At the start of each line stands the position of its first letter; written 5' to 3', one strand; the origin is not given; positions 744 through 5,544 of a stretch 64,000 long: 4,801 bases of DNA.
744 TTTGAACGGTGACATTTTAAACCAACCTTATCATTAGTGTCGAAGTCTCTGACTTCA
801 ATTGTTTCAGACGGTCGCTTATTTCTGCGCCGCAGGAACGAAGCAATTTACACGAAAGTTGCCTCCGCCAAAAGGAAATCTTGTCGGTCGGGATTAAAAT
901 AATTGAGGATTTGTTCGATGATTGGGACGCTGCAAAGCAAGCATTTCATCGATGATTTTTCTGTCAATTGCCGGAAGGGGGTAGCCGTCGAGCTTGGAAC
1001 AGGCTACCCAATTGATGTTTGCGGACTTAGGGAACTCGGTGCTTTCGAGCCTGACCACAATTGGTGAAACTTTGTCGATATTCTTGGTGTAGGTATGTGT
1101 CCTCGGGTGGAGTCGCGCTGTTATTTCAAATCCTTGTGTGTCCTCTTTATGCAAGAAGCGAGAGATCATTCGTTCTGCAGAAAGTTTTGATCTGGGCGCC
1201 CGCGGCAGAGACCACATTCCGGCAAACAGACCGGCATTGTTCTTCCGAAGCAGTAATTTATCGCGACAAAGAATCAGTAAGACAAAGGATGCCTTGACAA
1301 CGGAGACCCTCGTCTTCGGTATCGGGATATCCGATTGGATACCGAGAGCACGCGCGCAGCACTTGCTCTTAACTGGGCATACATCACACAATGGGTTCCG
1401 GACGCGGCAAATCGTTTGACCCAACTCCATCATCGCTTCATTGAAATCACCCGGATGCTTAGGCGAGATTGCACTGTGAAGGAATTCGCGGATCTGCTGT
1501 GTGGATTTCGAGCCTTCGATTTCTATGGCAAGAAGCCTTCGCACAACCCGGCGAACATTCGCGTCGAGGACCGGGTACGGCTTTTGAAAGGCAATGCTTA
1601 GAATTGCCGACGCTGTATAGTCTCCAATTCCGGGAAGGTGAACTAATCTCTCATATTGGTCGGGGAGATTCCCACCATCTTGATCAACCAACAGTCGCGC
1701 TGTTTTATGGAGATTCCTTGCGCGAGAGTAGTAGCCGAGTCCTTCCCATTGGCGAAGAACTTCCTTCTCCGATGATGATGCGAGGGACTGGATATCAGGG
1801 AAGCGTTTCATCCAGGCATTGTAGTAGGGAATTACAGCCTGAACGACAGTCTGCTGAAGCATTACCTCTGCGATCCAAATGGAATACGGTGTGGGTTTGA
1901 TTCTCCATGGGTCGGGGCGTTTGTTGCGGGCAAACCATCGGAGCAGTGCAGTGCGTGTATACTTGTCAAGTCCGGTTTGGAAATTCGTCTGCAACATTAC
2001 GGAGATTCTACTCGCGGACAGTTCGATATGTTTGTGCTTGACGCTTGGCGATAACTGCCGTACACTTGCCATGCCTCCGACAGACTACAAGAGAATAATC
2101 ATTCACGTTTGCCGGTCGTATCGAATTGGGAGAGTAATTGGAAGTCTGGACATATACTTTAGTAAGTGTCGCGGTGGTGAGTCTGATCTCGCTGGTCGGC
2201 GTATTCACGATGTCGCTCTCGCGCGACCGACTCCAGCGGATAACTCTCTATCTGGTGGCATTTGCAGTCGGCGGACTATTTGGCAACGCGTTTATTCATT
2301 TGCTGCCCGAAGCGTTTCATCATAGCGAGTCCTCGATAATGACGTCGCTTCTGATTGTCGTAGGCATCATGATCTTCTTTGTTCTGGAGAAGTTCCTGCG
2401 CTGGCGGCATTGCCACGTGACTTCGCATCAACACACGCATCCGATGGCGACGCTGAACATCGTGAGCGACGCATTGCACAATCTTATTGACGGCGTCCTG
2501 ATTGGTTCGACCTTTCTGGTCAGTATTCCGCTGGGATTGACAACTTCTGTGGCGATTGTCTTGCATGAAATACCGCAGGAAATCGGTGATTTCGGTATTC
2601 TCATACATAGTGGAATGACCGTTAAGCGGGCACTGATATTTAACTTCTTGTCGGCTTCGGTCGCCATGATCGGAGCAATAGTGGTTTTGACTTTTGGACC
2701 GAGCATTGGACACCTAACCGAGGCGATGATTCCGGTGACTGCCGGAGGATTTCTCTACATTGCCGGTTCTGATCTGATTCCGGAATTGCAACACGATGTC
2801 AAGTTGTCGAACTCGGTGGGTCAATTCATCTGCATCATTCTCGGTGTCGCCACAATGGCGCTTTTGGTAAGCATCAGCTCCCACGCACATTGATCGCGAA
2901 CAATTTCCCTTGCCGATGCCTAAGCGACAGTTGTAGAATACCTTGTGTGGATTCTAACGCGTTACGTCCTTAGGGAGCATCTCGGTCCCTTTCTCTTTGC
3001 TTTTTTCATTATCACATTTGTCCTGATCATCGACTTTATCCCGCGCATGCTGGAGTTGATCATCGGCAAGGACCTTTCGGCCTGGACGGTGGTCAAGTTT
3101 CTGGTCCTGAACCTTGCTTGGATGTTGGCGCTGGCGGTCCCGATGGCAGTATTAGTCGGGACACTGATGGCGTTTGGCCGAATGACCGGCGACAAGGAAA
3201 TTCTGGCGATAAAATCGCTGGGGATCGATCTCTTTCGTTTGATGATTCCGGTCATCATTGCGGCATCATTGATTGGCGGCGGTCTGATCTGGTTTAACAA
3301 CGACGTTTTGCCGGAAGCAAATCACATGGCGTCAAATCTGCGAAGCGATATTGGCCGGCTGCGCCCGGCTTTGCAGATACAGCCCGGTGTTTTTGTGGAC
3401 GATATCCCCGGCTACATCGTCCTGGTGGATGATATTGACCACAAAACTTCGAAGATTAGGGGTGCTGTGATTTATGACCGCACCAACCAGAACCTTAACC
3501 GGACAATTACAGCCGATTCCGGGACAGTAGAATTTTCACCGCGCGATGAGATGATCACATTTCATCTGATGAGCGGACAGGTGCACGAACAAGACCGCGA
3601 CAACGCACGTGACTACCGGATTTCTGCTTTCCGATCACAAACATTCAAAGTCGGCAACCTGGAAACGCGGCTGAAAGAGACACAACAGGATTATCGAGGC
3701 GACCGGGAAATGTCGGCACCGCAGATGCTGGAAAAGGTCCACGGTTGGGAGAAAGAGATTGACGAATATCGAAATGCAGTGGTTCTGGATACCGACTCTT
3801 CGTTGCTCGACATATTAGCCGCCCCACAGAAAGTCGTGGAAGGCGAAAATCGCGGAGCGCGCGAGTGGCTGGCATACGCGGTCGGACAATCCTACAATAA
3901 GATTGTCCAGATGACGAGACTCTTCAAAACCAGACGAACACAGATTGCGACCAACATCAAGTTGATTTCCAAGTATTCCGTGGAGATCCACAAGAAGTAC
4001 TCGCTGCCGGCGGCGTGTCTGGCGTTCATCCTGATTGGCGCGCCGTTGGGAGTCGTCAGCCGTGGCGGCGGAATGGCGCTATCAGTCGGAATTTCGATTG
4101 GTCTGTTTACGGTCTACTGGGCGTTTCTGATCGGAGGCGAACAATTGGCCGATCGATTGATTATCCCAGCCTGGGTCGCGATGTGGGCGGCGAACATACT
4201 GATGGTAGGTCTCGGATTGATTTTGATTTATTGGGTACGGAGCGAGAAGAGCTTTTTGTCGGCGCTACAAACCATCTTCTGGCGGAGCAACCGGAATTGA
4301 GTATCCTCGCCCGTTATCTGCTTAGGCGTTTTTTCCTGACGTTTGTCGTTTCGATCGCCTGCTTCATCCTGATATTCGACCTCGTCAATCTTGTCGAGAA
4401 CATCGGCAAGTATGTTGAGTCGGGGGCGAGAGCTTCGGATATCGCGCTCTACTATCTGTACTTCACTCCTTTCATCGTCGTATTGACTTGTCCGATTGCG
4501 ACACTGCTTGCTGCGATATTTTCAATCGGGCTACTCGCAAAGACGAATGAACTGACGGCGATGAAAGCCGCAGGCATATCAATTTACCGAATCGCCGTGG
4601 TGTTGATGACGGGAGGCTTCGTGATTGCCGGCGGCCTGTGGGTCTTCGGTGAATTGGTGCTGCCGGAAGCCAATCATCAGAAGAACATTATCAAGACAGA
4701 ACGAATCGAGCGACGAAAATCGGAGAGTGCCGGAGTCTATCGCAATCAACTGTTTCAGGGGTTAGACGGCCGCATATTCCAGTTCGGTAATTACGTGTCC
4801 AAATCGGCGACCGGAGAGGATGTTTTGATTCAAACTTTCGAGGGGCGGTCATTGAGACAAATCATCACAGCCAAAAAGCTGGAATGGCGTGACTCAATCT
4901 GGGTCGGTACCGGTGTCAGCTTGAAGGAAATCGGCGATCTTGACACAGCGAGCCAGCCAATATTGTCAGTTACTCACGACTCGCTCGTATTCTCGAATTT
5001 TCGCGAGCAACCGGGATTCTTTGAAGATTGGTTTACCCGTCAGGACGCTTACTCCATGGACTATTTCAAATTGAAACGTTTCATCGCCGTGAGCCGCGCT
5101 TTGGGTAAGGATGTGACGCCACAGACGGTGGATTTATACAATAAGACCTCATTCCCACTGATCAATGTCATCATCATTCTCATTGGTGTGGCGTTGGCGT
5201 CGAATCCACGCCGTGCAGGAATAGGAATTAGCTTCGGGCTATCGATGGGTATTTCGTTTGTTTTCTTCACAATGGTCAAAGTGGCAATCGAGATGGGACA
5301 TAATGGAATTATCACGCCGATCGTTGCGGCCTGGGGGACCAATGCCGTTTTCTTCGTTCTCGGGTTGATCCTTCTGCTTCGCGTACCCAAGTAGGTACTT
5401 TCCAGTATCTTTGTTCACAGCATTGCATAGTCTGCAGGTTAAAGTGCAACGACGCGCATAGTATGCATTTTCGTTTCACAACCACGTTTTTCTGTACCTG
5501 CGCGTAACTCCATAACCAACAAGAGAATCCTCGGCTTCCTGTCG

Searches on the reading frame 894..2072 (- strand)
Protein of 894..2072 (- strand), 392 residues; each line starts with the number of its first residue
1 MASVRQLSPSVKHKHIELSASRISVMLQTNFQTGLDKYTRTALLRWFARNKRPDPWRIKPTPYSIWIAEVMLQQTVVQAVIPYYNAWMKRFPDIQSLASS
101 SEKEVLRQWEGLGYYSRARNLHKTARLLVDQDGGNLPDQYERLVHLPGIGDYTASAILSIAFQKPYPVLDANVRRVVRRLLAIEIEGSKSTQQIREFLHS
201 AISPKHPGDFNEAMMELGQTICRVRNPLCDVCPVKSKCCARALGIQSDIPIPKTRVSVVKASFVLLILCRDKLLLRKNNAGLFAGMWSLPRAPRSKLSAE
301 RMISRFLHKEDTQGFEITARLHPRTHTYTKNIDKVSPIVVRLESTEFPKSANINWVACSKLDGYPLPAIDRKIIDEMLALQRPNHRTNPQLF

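Call 37: search_protein_families(library=pfam, proteins=[window:894-2072:-], max_evalue=0.0001)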
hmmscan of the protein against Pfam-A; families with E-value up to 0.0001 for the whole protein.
window:894-2072:- (392 aa): 2 families
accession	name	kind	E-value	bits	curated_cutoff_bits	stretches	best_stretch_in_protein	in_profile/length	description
PF00730.31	HhH-GPD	-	8.9e-22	77.9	26.2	1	67-197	1-101/108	HhH-GPD superfamily base excision DNA repair protein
PF14815.12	NUDIX_4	-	6e-11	42.6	35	1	264-375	2-112/113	NUDIX domain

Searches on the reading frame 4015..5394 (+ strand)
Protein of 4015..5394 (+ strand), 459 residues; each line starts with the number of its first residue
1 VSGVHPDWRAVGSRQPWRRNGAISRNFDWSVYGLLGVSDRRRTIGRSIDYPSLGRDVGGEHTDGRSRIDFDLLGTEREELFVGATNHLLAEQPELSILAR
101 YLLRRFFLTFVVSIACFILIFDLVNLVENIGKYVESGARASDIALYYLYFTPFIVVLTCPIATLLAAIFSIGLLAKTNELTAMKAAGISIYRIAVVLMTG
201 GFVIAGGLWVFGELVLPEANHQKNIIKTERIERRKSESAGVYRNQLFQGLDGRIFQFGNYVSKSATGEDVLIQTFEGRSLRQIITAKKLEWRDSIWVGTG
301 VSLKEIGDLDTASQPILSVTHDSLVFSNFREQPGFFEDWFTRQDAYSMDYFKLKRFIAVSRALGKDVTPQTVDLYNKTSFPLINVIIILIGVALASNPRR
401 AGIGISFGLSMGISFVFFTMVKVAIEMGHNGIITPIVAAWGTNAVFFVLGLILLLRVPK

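Call 37: search_protein_families(library=pfam, proteins=[window:4015-5394:+], max_evalue=0.0001)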
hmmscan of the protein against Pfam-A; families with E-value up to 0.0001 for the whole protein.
window:4015-5394:+ (459 aa): 1 family
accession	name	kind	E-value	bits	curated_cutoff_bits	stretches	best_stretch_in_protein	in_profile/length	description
PF03739.19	LptF_LptG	-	9.1e-68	229.3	27.9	1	100-456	1-353/353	Lipopolysaccharide export system permease LptF/LptG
